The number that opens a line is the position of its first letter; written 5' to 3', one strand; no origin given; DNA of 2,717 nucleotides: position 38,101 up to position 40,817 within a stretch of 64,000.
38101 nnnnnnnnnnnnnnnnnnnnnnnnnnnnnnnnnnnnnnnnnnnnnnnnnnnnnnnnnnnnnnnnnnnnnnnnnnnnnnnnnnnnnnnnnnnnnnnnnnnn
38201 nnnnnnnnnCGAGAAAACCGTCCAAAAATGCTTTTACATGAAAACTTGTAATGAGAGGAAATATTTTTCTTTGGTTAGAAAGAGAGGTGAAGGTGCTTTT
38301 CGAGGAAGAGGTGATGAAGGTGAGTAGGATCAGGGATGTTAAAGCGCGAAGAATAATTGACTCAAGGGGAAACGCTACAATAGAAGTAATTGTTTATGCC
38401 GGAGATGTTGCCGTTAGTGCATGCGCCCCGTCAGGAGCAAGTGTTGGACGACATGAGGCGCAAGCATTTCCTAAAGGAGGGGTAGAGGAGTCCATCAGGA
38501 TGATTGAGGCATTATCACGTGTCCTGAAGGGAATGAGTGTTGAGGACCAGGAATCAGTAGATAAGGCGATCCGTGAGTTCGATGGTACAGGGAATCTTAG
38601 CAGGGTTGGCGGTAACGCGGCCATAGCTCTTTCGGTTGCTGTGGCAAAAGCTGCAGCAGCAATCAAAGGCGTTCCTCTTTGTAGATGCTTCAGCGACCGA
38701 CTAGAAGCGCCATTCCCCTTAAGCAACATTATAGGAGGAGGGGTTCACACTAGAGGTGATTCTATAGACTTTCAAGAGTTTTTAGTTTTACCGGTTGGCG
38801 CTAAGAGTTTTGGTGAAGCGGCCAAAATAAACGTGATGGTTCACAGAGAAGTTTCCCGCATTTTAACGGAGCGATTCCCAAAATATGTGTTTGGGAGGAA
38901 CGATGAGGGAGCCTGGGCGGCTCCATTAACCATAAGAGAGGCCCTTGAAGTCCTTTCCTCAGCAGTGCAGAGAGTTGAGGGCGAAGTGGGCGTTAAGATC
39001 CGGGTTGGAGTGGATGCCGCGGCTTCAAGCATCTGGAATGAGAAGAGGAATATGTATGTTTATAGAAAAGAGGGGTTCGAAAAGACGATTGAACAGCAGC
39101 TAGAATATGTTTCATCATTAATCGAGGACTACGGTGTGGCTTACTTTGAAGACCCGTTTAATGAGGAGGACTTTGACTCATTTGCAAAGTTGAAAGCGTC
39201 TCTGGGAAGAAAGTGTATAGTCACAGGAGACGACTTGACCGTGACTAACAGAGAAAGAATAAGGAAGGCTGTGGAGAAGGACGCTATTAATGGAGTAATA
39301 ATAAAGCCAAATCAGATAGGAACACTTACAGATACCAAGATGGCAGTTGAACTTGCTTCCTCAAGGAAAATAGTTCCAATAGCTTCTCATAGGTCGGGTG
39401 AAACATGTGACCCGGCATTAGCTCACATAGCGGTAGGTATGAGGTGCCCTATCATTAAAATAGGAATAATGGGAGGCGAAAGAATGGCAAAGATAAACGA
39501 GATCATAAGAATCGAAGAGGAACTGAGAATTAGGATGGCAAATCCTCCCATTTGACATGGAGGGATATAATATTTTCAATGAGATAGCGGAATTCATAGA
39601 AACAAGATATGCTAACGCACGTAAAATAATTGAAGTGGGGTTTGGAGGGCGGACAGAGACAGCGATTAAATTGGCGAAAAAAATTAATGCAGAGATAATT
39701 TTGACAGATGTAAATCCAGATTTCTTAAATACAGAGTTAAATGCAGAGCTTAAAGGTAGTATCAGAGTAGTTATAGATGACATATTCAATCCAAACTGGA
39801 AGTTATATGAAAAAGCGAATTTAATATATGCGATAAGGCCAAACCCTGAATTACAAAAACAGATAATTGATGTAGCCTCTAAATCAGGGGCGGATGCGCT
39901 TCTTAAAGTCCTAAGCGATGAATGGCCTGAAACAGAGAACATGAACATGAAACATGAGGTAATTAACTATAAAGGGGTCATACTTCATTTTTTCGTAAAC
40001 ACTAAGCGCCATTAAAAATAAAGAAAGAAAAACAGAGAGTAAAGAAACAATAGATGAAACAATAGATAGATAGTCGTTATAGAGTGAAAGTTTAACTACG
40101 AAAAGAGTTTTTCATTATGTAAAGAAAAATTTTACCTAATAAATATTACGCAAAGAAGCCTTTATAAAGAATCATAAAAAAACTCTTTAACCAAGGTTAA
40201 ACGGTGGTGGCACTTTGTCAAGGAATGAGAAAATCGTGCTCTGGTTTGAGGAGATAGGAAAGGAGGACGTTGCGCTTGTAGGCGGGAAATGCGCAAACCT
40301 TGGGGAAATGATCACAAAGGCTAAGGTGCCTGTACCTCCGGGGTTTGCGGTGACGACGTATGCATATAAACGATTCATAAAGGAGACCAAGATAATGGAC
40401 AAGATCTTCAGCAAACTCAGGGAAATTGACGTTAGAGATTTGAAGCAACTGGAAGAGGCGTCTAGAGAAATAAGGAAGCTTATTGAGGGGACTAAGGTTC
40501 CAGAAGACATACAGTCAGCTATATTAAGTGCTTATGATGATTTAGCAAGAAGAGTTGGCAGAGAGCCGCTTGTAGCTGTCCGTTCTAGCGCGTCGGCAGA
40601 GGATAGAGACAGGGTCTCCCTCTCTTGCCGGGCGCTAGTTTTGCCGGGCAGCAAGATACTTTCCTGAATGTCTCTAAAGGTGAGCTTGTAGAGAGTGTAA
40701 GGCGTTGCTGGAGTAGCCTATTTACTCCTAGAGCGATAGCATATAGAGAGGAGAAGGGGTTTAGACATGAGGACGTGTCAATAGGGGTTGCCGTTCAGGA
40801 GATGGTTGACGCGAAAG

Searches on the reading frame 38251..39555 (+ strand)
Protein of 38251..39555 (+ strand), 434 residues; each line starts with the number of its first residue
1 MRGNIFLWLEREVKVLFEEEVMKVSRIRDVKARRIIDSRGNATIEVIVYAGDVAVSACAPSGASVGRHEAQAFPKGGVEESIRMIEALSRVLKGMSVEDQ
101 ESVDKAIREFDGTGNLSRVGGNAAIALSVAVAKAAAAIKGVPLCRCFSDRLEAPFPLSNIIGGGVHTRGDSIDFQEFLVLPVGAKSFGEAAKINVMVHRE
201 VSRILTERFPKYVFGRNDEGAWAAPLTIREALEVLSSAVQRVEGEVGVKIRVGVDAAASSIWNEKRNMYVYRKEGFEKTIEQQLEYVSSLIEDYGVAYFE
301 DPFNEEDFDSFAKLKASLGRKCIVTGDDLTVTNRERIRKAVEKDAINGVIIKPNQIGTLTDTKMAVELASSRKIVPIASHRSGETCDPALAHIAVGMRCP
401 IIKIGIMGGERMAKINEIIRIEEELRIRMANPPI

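Call 51: search_protein_families(library=pfam, proteins=[window:38251-39555:+], max_evalue=0.00001)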
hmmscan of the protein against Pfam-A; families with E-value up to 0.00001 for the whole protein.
window:38251-39555:+ (434 aa): 3 families
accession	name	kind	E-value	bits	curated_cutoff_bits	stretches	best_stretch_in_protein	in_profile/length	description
PF00113.28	Enolase_C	-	7.2e-66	222.9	21.5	1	154-425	5-281/296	Enolase, C-terminal TIM barrel domain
PF03952.21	Enolase_N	-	1.6e-31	109.6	35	1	27-145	1-129/131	Enolase, N-terminal domain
PF13378.12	MR_MLE_C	-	9.3e-10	39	29.4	1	238-383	33-156/219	Enolase C-terminal domain-like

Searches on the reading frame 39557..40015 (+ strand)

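Call 51: search_protein_families(library=pfam, proteins=[window:39557-40015:+], max_evalue=0.00001)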
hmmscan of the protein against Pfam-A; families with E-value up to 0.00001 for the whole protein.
window:39557-40015:+ (152 aa): 1 family
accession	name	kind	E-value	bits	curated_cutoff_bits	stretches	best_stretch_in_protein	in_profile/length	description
PF03686.19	UPF0146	-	1.7e-27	96.3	26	1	11-142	5-123/129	Uncharacterised protein family (UPF0146)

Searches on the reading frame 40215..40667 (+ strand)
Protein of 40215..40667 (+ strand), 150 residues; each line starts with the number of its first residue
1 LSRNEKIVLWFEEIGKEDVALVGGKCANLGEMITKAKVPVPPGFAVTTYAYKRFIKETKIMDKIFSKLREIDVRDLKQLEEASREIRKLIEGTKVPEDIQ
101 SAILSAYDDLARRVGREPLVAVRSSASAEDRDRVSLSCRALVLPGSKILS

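Call 51: search_protein_families(library=pfam, proteins=[window:40215-40667:+], max_evalue=0.00001)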
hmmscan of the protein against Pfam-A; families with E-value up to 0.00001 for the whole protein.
window:40215-40667:+ (150 aa): 1 family
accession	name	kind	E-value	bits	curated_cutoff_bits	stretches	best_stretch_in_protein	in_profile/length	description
PF01326.24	PPDK_N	-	3.7e-39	135.3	27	1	20-136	2-119/328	Pyruvate phosphate dikinase, AMP/ATP-binding domain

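Call 66: find_encoding_contigs(protein=window:40215-40667:+, flank=2500, max_places=4)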
Protein window:40215-40667:+ (150 aa): 24 contigs read that carry it; 4 places shown.
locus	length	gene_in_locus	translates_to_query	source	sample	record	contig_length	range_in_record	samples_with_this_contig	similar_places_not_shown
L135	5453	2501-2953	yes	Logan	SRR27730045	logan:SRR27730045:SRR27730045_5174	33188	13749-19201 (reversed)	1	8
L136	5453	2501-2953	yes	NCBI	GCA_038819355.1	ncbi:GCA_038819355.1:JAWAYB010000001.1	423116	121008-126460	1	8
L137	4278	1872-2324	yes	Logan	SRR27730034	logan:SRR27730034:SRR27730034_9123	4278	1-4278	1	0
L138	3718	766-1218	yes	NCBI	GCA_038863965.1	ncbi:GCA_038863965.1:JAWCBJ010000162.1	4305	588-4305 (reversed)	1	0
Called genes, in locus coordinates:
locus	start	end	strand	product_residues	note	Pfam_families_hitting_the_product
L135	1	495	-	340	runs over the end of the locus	PF01866:Diphthamide_syn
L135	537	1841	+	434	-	PF03952:Enolase_N, PF00113:Enolase_C, PF13378:MR_MLE_C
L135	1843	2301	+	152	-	PF03686:UPF0146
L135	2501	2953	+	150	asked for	PF01326:PPDK_N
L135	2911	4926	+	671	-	PF01326:PPDK_N, PF00391:PEP-utilizers, PF02896:PEP-utilizers_C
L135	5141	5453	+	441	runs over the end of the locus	PF02874:ATP-synt_ab_N, PF00006:ATP-synt_ab, PF22919:ATP-synt_VA_C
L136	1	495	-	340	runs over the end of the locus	PF01866:Diphthamide_syn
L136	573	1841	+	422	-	PF03952:Enolase_N, PF00113:Enolase_C, PF13378:MR_MLE_C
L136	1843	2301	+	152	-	PF03686:UPF0146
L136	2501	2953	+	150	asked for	PF01326:PPDK_N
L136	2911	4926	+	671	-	PF01326:PPDK_N, PF00391:PEP-utilizers, PF02896:PEP-utilizers_C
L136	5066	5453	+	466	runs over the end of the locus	PF02874:ATP-synt_ab_N, PF00006:ATP-synt_ab, PF22919:ATP-synt_VA_C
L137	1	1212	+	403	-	?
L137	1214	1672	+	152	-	PF03686:UPF0146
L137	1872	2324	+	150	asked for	PF01326:PPDK_N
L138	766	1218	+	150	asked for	PF01326:PPDK_N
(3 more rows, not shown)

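Call 73: find_homologous_proteins(query=window:40215-40667:+, max_evalue=1e-30)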
Query window:40215-40667:+ (150 aa): 61 proteins with E <= 1e-30 among 431 candidates.
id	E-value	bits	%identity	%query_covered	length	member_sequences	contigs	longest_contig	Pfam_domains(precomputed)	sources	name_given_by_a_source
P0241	1.6e-88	312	99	100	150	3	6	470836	PF01326.25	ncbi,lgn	ncbi:MAG: PEP/pyruvate-binding domain-containing protein [Candidatus Jordarchaeales archaeon]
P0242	3.8e-80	285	89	100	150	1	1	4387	PF01326.25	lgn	-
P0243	2.8e-75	269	87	99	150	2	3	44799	PF01326.25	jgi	-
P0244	1.1e-60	222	79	87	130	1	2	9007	PF01326.25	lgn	-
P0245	7.3e-58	212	75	87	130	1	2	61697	PF01326.25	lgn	-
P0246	1.3e-54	202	73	87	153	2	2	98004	PF01326.25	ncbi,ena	ncbi:MAG: PEP/pyruvate-binding domain-containing protein [Candidatus Freyarchaeota archaeon]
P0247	6.9e-52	193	67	87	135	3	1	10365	PF01326.25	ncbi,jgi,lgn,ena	ncbi:MAG: PEP/pyruvate-binding domain-containing protein [Candidatus Freyarchaeota archaeon]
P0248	3.4e-50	188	68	87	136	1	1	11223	PF01326.25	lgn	-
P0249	4.9e-50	187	65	87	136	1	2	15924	PF01326.25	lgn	-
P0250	1.4e-49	186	66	87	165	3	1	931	PF01326.25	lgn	-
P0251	3.1e-49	185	64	87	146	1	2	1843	PF01326.25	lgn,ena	-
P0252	6.6e-49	183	65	87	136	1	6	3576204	PF01326.25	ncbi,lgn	ncbi:MAG: PEP/pyruvate-binding domain-containing protein [Candidatus Freyarchaeum deiterrae]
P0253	8.4e-49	183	65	87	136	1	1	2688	PF01326.25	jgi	jgi:pyruvate,water dikinase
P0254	1.1e-48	183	64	87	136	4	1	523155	PF01326.25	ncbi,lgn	ncbi:MAG: PEP/pyruvate-binding domain-containing protein [Candidatus Lokiarchaeia archaeon]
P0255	2.3e-48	182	59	98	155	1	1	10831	PF01326.25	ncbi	ncbi:MAG: PEP/pyruvate-binding domain-containing protein [Candidatus Jordarchaeaceae archaeon]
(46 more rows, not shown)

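Call 74: find_encoding_contigs(protein=P0252, flank=2600, max_places=1)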
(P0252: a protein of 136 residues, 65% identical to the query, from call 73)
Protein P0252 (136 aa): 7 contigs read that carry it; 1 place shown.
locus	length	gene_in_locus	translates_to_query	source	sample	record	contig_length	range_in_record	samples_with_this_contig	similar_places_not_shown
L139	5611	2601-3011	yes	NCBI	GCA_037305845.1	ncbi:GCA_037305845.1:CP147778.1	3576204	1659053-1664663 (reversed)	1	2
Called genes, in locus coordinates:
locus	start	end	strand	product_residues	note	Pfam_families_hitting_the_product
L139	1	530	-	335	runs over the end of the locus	PF01866:Diphthamide_syn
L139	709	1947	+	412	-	PF03952:Enolase_N, PF00113:Enolase_C, PF13378:MR_MLE_C (weak)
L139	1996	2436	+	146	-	PF03686:UPF0146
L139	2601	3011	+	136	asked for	PF01326:PPDK_N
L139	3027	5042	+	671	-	PF01326:PPDK_N, PF00391:PEP-utilizers, PF02896:PEP-utilizers_C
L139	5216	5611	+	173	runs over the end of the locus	PF00252:Ribosomal_L16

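Call 75: find_encoding_contigs(protein=P0246, flank=2600, max_places=1)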
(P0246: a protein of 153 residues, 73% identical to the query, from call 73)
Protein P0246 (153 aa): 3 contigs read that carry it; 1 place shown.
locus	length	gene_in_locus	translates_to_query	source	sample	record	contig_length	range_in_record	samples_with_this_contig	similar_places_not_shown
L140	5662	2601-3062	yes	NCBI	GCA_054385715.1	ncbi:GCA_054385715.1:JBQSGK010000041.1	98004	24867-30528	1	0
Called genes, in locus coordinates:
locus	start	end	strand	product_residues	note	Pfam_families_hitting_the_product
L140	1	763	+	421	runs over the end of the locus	PF03952:Enolase_N, PF00113:Enolase_C, PF13378:MR_MLE_C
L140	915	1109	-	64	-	PF07282:Cas12f1-like_TNB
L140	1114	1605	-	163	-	PF01385:OrfB_IS605 (weak)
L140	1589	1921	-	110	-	PF27234:MJ0013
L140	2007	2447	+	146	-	PF03686:UPF0146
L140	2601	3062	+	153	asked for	PF01326:PPDK_N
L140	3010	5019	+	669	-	PF01326:PPDK_N, PF00391:PEP-utilizers, PF02896:PEP-utilizers_C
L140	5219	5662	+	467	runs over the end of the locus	PF02874:ATP-synt_ab_N, PF00006:ATP-synt_ab, PF22919:ATP-synt_VA_C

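Call 76: find_encoding_contigs(protein=P0244, flank=2600, max_places=1)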
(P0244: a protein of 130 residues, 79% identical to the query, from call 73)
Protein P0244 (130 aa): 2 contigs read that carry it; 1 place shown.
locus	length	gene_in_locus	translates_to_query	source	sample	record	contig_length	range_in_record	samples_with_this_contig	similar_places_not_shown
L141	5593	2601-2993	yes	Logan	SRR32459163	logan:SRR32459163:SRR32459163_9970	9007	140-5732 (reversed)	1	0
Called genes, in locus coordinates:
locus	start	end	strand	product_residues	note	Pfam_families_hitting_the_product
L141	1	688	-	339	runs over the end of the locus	PF01866:Diphthamide_syn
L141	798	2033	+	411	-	PF03952:Enolase_N, PF00113:Enolase_C, PF13378:MR_MLE_C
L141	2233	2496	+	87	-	PF03686:UPF0146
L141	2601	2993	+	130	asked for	PF01326:PPDK_N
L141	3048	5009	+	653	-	PF01326:PPDK_N, PF00391:PEP-utilizers, PF02896:PEP-utilizers_C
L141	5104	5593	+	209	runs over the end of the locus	?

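Call 77: find_encoding_contigs(protein=P0255, flank=2600, max_places=1)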
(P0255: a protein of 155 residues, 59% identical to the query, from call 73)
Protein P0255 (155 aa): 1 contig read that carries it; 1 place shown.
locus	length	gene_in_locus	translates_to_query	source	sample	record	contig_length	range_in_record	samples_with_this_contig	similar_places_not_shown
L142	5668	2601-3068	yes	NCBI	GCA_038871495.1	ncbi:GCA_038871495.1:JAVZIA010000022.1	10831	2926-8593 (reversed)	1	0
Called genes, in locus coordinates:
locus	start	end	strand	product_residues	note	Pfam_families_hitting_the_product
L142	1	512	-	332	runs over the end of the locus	PF01866:Diphthamide_syn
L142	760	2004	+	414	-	PF03952:Enolase_N, PF00113:Enolase_C, PF13378:MR_MLE_C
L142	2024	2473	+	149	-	PF03686:UPF0146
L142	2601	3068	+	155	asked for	PF01326:PPDK_N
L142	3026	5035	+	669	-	PF01326:PPDK_N, PF00391:PEP-utilizers, PF02896:PEP-utilizers_C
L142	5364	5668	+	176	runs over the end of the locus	PF00252:Ribosomal_L16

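Call 78: find_encoding_contigs(protein=P0247, flank=2600, max_places=1)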
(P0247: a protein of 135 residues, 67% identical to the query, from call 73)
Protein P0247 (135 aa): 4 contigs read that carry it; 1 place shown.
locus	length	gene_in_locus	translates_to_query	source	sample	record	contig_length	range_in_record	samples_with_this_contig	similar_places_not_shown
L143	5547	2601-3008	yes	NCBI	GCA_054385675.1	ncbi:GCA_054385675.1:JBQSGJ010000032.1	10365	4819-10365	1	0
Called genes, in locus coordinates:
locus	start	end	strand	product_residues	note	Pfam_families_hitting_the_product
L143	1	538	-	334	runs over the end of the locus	PF01866:Diphthamide_syn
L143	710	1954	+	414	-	PF03952:Enolase_N, PF00113:Enolase_C, PF13378:MR_MLE_C (weak)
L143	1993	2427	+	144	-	PF03686:UPF0146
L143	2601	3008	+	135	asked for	PF01326:PPDK_N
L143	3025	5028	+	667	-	PF01326:PPDK_N, PF00391:PEP-utilizers, PF02896:PEP-utilizers_C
